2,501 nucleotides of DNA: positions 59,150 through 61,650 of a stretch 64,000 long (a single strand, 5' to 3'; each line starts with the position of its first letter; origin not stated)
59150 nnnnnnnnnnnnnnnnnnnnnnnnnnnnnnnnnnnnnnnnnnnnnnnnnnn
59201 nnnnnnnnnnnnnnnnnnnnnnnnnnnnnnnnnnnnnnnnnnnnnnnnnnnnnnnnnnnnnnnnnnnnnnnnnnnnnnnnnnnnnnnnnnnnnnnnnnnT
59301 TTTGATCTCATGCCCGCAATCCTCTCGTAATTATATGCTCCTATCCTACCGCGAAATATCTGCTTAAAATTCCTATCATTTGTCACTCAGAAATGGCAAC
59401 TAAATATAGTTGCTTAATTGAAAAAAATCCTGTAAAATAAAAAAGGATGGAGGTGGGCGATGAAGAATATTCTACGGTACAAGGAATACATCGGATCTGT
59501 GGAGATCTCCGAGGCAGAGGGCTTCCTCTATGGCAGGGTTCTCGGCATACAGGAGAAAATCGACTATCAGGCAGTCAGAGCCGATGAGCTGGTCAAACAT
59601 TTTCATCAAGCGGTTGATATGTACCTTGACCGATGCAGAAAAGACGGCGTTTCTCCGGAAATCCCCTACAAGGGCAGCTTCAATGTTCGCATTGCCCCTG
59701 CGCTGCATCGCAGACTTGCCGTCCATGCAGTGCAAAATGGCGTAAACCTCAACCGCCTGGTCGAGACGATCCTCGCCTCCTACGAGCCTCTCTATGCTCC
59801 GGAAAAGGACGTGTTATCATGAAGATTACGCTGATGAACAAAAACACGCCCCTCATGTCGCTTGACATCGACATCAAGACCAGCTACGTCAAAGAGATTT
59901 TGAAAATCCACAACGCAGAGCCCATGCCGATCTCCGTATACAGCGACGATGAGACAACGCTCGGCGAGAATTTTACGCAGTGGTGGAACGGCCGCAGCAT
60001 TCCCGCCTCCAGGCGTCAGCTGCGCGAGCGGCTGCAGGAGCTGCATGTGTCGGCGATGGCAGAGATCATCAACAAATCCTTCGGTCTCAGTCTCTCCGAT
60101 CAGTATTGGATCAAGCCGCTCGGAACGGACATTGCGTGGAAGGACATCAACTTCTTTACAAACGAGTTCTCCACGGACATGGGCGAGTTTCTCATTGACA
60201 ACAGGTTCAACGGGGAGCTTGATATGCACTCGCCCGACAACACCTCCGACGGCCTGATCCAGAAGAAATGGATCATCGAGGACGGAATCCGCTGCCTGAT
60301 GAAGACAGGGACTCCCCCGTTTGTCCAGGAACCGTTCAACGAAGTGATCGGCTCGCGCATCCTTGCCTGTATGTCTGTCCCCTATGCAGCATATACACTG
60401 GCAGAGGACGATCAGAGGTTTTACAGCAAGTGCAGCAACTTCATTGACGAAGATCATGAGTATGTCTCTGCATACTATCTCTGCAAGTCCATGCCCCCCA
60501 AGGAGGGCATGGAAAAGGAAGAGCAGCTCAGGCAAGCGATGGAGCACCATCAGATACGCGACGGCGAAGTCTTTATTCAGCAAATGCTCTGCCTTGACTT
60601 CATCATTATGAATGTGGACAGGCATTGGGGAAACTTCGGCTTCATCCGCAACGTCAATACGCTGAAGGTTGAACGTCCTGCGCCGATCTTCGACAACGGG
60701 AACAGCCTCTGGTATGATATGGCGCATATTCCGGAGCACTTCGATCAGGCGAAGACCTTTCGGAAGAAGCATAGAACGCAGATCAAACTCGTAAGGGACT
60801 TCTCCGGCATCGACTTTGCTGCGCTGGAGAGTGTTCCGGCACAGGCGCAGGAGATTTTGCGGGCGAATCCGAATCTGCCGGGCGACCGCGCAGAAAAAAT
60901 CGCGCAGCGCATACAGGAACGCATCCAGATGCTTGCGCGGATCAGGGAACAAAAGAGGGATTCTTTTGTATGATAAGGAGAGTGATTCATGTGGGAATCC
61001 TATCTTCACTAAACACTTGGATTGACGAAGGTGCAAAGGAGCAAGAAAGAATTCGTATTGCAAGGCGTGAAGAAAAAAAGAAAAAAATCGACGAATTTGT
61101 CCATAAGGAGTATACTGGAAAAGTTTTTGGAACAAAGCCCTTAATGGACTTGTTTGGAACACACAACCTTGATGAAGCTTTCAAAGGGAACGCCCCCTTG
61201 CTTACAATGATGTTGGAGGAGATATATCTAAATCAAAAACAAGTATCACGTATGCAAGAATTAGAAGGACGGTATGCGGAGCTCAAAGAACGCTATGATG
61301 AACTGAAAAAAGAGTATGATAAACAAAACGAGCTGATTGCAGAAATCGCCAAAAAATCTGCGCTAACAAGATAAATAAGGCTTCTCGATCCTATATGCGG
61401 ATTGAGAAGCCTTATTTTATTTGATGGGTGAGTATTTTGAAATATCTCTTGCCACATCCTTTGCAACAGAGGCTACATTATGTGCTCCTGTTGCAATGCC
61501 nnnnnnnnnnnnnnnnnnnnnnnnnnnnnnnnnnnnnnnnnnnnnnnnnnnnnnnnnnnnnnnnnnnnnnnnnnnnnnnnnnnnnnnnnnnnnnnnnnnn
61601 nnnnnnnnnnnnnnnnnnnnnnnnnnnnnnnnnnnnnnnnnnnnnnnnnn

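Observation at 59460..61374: HicB-family antitoxin coupled to a HipA-like kinase plus a third gene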

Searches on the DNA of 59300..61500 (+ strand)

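Call 5: search_dna_similar(query=window:59300-61500:+, collection=plasmids, mode=near)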
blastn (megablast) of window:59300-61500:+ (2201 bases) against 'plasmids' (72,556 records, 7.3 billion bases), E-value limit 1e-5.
No match.
